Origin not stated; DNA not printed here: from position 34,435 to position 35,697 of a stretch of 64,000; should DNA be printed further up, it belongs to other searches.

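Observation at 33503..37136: Divergent module: cNMP-binding regulator + beta-helix protein facing lipoprotein + paralogous beta-helix protein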

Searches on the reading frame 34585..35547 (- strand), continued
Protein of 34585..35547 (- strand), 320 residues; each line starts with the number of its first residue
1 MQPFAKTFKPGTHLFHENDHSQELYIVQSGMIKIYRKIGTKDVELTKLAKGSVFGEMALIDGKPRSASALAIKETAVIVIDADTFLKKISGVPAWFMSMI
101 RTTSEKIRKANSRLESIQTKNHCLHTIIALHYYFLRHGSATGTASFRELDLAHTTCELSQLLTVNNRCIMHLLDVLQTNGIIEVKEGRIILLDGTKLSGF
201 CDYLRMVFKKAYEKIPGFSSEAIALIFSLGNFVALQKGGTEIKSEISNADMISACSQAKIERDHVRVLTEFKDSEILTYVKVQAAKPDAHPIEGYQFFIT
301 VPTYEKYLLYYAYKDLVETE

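Call 44: search_solved_structures(query=A1, max_evalue=0.00001, show_alignments=3)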
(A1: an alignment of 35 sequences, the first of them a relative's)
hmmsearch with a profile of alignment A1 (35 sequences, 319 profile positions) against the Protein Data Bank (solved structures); distinct sequences matched with E-value up to 0.00001: 105 (the best 60 are shown).
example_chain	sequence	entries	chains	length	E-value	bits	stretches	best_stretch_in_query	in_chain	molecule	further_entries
7pza_A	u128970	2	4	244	5.3e-21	78.5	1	6-191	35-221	Putative cAMP-binding protein-catabolite gene activator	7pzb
3h3u_A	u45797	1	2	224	1.2e-19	74.1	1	10-198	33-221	PROBABLE TRANSCRIPTIONAL REGULATORY PROTEIN (PROBABLY CRP/FNR-FAMILY)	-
3mzh_A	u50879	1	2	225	1.2e-19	74.1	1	10-198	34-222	PROBABLE TRANSCRIPTIONAL REGULATORY PROTEIN (PROBABLY CRP/FNR-FAMILY)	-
5dyk_A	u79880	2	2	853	1.2e-19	74.1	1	5-78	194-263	CGMP-dependent protein kinase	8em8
3d0s_A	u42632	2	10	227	1.2e-19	74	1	10-198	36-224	TRANSCRIPTIONAL REGULATORY PROTEIN | PROBABLE TRANSCRIPTIONAL REGULATORY PROTEIN (PROBABLY CRP/ FNR-FAMILY)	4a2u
3i54_A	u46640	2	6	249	1.7e-19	73.6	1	10-198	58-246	Transcriptional regulator, Crp/Fnr family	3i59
4cyd_A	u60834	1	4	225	2.6e-19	73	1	8-197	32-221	PROBABLE TRANSCRIPTION REGULATOR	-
4byy_A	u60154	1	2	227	2.7e-19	72.9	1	8-197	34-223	TRANSCRIPTIONAL REGULATOR, CRP/FNR FAMILY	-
3r6s_A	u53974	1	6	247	3.6e-19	72.5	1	8-197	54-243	transcription regulator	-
3j4q_B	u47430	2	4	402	1.1e-18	70.9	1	5-86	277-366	cAMP-dependent protein kinase type II-alpha regulatory subunit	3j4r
5kbf_A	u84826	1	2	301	2.1e-18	70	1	4-90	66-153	CAMP-dependent protein kinase regulatory subunit, putative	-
2qvs_B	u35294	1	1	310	3.5e-18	69.3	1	5-86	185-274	cAMP-dependent protein kinase type II-alpha regulatory subunit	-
4ev0_A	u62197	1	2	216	6e-18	68.5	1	6-198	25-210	Transcription regulator, Crp family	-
6hq3_A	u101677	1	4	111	7.4e-18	68.2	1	8-111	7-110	EAL Enzyme Bd1971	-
9d2f_b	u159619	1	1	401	8.5e-18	68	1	5-86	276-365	cAMP-dependent protein kinase type II-alpha regulatory subunit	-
9sfa_A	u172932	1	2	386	6.9e-13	51.9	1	5-179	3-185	Putative regulatory protein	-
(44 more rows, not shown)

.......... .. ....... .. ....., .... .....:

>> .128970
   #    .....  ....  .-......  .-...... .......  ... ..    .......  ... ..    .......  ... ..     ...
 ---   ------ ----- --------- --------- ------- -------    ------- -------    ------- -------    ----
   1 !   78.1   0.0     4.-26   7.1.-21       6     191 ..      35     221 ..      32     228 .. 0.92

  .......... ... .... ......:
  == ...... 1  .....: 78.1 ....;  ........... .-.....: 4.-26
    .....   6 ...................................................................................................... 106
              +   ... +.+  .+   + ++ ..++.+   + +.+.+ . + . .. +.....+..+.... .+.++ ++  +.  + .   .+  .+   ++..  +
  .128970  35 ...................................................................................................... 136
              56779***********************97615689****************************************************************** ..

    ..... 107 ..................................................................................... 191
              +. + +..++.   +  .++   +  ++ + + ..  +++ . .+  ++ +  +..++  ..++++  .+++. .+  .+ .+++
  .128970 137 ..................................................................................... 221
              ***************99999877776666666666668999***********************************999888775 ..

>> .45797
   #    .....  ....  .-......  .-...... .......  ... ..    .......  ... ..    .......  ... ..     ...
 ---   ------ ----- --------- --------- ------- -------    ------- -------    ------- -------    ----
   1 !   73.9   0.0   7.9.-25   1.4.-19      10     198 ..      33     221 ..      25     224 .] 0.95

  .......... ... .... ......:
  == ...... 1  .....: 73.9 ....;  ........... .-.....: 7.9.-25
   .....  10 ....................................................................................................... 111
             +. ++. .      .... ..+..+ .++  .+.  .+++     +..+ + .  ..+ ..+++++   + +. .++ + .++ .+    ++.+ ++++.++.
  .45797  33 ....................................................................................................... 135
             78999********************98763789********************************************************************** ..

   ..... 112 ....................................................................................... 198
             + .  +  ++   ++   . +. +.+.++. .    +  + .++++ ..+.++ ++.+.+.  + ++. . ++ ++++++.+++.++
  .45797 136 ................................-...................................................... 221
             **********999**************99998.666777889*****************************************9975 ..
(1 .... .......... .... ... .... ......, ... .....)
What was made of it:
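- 34585..35547 (-): REG: 320-aa CRP/FNR-type regulator. It consists of a cNMP-binding domain, a C-helix, winged helix 1, winged helix 2 and a C-terminal helix. A profile matches Clr (7pza) at E 5e-21 and M. tuberculosis CRP at 1e-19, across the nucleotide-binding domain and HTH (call 44).
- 35194..35547 (-): REG nucleotide-binding domain plus C-helix (residues 1-118). The phosphate-binding cassette F-G55-E56-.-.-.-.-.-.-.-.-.65-S66-A-S lies at 35344-35385. N111 aligns with M. tuberculosis CRP N135 (call 44).
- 34972..35184 (-): REG winged helix-turn-helix 1 (residues 122-192; putative recognition helix 166-178). The region aligns with the HTH of Clr, M. tuberculosis CRP and CAP (call 44).
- On CRP/FNR superfamily transcription regulators: The profile aligns through the HTH of Clr, M. 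tuberculosis CRP and CAP (query 6-198; call 44).
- Closest known: Bd2879 of Bdellovibrio bacteriovorus. Same: The sequence profile matches its nucleotide-binding domain and HTH1 at E 6.9e-13 (call 44).
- Closest known: cAMP receptor proteins of the CRP/FNR family. Same: Profile E-values are 5e-21 to 1e-13, covering REG residues 6-198 (call 44).
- The profile aligns through the nucleotide-binding domain, C-helix and HTH of Clr, M. tuberculosis CRP and CAP (call 44). The profile aligns through the HTH of DNA-bound Clr and CRP structures (call 44).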

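Call 66: search_protein_families(library=padloc, proteins=[window:34585-35547:-], max_evalue=0.01)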
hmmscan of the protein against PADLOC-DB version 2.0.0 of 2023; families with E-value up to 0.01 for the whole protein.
window:34585-35547:- (320 aa): 5 families
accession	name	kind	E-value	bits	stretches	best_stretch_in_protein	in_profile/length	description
PDLC00731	Effector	-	5.5e-11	40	1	7-121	44-155/306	TIR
PDLC02371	PycTIR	-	1.3e-09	35.9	1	7-126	41-155/288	-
PDLC00732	Effector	-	1.7e-09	35.1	1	7-122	40-152/301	TIR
PDLC00734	PycC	-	4.7e-07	27.2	1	6-128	36-160/374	Pycsar cyclase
PDLC00730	Effector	-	0.0006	17.1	1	7-98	60-148/299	TIR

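Call 69: find_encoding_contigs(protein=P0011, flank=8000, max_places=1)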
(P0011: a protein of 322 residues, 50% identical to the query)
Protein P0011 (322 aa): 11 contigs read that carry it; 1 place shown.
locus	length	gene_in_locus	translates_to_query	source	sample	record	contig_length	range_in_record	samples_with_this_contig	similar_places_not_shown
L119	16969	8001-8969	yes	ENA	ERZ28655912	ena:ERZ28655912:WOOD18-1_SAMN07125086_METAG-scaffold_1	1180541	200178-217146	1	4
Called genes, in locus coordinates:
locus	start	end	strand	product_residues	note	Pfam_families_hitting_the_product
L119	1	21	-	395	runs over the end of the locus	PF01553:Acyltransferase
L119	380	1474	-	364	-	PF01926:MMR_HSR1, PF02421:FeoB_N, PF06071:YchF-GTPase_C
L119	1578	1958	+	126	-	-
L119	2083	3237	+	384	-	PF21294:Polysacc_lyase_14 (weak)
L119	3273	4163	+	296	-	-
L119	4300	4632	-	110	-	-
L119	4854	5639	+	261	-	PF00106:adh_short, PF08659:KR, PF13561:adh_short_C2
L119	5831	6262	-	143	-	PF07681:DoxX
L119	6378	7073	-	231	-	PF13229:Beta_helix, PF01696:Adeno_E1B_55K (weak)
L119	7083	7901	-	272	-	-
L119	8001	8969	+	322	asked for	PF00027:cNMP_binding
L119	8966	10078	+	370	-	PF13229:Beta_helix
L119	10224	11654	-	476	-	-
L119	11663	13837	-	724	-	PF13432:TPR_16 (weak), PF13432:TPR_16 (weak), PF13424:TPR_12 (weak), PF10373:EST1_DNA_bind (weak), PF00515:TPR_1 (weak), PF13414:TPR_11, PF13432:TPR_16, PF13844:Glyco_transf_41, +18 more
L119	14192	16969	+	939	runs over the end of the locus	PF14561:TPR_20 (faint), PF12895:ANAPC3 (weak), PF13432:TPR_16 (weak), PF07719:TPR_2 (weak), PF14559:TPR_19 (weak), PF23914:TPR_CcmH_CycH (weak), PF13414:TPR_11 (weak), PF14559:TPR_19, +16 more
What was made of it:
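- Another has a weak Polysacc_lyase_14 neighbour (call 69).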

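Call 70: find_encoding_contigs(protein=P0065, flank=8000, max_places=1)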
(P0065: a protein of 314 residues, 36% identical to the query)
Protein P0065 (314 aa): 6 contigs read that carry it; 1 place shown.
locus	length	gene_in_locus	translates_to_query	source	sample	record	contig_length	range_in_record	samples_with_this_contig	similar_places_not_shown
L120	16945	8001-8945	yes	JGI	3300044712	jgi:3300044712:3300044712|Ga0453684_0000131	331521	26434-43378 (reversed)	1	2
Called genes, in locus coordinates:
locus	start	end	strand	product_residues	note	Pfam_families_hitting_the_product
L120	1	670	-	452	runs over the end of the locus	PF00232:Glyco_hydro_1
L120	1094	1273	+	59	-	-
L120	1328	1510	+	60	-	-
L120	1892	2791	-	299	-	PF07719:TPR_2 (faint), PF12895:ANAPC3 (faint), PF13424:TPR_12 (faint), PF13428:TPR_14 (faint), PF21033:RMD1-3 (faint), PF24575:TPR_Slam (faint), PF00515:TPR_1 (faint), PF13432:TPR_16 (weak), +6 more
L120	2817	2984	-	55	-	-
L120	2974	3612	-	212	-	PF03544:TonB_C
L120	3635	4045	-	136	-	PF02472:ExbD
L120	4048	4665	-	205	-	PF01618:MotA_ExbB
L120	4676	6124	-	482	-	PF01618:MotA_ExbB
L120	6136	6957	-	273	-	PF11932:DUF3450 (weak)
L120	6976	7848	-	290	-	PF01145:Band_7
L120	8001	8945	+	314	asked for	PF00027:cNMP_binding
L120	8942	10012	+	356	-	PF05048:NosD (weak), PF13229:Beta_helix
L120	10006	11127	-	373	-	-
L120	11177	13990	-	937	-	PF03544:TonB_C, PF13620:CarboxypepD_reg (weak), PF13715:CarbopepD_reg_2 (weak), PF07715:Plug (weak), PF00593:TonB_dep_Rec_b-barrel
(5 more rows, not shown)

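Call 71: find_encoding_contigs(protein=P0036, flank=8000, max_places=1)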
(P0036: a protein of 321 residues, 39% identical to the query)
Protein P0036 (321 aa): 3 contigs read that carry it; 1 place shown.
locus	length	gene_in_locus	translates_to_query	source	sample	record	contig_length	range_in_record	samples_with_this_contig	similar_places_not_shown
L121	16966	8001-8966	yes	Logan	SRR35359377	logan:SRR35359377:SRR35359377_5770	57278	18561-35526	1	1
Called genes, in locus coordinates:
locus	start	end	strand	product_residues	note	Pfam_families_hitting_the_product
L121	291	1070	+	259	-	PF02698:DUF218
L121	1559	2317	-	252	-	PF01884:PcrB, PF00977:His_biosynth (weak), PF01180:DHO_dh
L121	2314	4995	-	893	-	PF01411:tRNA-synt_2c, PF07973:tRNA_SAD, PF02272:DHHA1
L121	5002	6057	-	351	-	PF00154:RecA_N, PF08423:Rad51, PF06745:ATPase (weak), PF27531:MT3502_N (faint), PF21096:RecA_C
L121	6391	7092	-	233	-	PF05048:NosD (weak), PF01696:Adeno_E1B_55K (weak), PF13229:Beta_helix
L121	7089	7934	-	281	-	-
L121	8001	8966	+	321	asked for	PF00027:cNMP_binding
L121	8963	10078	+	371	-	PF13229:Beta_helix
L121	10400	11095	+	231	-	PF02563:Poly_export, PF22461:SLBB_2 (weak)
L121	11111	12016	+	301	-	PF01656:CbiA, PF02374:ArsA_ATPase (weak), PF09140:MipZ (weak), PF10609:ParA, PF13614:AAA_31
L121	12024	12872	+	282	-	PF01637:ATPase_2 (faint), PF13191:AAA_16 (weak), PF13401:AAA_22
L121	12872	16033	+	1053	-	PF02706:Wzz (weak), PF01656:CbiA (weak), PF10609:ParA (weak), PF13614:AAA_31, PF24125:Cds6_C (weak)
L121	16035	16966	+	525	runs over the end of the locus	PF10531:SLBB (faint), PF04773:FecR, PF03816:LytR_cpsA_psr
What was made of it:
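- One locus is followed by an EPS export cluster (call 71).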
